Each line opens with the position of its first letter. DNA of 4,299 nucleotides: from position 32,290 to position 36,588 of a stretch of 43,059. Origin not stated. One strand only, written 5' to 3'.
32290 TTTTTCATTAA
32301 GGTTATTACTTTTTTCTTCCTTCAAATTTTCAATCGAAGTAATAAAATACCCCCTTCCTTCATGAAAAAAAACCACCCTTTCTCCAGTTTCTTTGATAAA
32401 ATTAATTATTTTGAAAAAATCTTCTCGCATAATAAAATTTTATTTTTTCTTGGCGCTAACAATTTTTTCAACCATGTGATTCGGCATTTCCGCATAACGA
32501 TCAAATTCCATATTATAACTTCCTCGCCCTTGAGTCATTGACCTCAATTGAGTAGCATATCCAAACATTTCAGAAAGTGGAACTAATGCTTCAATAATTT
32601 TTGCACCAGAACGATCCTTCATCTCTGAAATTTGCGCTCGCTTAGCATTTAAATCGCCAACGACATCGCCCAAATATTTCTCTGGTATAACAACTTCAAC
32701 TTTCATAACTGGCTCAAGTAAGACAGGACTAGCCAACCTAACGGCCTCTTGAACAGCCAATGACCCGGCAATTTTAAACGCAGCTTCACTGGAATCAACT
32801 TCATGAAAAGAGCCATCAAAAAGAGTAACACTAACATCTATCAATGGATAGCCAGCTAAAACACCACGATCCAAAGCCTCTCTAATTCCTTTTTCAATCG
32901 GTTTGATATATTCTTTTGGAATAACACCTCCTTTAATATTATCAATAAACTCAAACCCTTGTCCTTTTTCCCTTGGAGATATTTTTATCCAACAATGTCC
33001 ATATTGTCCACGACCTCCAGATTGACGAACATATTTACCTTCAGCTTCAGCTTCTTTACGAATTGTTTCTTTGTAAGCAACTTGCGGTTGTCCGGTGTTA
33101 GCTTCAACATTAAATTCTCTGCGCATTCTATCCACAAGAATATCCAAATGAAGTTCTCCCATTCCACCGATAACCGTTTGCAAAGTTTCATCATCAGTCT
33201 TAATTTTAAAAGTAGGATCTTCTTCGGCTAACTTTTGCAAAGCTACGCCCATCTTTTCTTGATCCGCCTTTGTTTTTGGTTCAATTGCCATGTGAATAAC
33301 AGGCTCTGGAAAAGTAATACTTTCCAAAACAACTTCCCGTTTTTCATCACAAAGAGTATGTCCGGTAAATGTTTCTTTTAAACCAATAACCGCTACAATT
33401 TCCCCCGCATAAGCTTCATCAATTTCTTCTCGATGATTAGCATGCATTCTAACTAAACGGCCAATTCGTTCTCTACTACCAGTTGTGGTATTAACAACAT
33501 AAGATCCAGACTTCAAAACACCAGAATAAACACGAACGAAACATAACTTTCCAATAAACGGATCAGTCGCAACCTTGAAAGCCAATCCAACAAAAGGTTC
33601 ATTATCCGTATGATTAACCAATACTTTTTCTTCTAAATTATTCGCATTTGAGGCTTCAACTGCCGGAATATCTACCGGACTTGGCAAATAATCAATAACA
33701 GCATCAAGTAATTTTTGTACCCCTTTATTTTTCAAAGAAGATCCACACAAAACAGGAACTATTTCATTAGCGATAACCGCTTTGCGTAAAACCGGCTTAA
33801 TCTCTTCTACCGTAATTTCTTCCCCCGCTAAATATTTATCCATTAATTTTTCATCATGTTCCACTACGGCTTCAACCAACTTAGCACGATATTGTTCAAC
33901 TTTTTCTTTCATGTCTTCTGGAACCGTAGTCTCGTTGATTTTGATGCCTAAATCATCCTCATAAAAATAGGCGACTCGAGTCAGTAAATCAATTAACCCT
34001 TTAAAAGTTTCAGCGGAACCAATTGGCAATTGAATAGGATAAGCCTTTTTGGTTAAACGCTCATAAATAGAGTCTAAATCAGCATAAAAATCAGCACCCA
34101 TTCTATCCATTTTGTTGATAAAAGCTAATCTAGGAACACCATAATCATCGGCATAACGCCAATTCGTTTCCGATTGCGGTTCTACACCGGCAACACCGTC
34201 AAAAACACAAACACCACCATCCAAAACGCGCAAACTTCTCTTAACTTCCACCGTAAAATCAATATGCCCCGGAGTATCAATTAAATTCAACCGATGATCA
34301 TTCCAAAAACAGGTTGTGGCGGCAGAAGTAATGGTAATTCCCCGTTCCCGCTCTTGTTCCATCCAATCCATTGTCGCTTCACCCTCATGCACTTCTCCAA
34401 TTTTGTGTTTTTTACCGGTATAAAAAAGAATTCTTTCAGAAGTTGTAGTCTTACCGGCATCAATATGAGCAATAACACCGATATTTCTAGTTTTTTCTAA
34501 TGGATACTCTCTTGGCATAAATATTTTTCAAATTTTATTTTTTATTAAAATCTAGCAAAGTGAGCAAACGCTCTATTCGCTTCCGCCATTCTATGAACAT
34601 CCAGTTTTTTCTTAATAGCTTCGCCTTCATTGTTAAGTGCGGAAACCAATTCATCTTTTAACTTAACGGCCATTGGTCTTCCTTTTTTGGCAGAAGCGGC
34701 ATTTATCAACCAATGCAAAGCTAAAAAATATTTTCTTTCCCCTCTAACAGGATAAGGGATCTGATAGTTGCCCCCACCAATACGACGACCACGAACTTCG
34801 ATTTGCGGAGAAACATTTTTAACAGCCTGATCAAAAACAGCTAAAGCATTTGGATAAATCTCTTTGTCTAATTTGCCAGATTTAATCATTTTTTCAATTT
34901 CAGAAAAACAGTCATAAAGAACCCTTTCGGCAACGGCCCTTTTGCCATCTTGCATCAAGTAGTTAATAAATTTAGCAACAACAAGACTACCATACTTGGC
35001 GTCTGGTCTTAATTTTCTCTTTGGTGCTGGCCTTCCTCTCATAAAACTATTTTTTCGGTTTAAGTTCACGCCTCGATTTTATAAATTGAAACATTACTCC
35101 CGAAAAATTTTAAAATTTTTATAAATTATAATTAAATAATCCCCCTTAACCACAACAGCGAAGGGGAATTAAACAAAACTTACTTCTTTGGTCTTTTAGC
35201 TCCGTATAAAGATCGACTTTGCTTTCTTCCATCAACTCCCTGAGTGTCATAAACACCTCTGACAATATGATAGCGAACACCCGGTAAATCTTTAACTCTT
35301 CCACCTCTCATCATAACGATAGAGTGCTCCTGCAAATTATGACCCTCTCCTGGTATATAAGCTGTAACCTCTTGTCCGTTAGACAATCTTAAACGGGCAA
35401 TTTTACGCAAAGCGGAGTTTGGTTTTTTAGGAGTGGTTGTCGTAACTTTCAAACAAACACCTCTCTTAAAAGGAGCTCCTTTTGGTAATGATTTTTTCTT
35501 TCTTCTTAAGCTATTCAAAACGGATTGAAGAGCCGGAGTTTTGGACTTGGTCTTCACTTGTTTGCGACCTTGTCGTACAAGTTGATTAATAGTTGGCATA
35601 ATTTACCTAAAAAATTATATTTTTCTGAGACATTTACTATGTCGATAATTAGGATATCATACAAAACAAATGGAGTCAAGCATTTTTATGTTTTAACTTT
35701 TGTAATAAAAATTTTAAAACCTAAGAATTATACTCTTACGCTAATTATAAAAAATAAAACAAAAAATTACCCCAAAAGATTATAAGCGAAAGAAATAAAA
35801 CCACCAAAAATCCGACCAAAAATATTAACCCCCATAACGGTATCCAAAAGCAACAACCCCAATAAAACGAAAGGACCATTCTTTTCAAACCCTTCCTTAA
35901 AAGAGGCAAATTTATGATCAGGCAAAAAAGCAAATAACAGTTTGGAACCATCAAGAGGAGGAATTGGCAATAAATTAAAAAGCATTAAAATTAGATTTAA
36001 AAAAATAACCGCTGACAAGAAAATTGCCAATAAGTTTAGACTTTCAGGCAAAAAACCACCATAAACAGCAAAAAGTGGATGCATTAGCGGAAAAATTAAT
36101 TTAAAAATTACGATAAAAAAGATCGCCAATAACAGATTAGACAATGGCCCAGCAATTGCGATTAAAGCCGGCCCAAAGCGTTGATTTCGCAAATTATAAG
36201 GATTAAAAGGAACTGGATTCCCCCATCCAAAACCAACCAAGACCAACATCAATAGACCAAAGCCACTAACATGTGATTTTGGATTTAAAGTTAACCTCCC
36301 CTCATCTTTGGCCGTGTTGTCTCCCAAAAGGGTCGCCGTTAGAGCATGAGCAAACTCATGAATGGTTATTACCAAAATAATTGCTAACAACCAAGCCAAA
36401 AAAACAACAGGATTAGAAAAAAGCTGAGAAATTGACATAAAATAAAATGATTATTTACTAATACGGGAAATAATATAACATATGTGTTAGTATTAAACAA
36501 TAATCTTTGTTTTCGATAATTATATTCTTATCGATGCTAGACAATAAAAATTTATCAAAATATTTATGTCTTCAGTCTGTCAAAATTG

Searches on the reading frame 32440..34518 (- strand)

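Call 33: search_protein_families(library=pfam, proteins=[window:32440-34518:-], max_evalue=0.001)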
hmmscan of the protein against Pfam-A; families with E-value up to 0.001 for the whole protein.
window:32440-34518:- (692 aa): 7 families
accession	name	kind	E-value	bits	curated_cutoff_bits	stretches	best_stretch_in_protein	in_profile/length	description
PF00009.33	GTP_EFTU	-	1.1e-65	221.2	26.5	1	9-280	2-188/188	Elongation factor Tu GTP binding domain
PF03764.24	EFG_IV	-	3.7e-47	159.5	24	1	478-596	1-120/121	Elongation factor G, domain IV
PF14492.12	EFG_III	-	5.9e-33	113.2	27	1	403-476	1-74/75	Elongation Factor G, domain III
PF00679.30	EFG_C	-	1.2e-31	109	27.9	1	599-685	1-88/89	Elongation factor G C-terminus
PF03144.31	GTP_EFTU_D2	-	7.2e-19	68.4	30.3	1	323-390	1-73/73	Elongation factor Tu domain 2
PF22042.2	EF-G_D2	-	9.9e-19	67.7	27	1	308-391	1-83/84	Elongation factor G domain 2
PF16658.11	RF3_C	-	7.4e-08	32.7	40.1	1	406-491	9-94/132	Class II release factor RF3, C-terminal domain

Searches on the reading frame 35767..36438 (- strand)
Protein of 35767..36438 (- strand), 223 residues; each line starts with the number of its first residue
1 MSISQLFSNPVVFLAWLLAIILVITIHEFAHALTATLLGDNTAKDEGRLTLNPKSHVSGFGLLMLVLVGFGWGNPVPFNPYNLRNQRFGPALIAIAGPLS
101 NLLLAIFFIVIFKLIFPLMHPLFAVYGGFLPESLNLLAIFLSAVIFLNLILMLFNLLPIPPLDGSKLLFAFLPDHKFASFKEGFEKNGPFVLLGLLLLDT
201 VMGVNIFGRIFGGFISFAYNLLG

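Call 34: search_protein_families(library=pfam, proteins=[window:35767-36438:-], max_evalue=0.001)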
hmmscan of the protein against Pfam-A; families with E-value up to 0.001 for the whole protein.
window:35767-36438:- (223 aa): 1 family
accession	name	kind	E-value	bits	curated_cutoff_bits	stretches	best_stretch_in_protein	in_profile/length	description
PF02163.28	Peptidase_M50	-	5.9e-15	55.7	27.2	1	17-176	3-198/221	Peptidase family M50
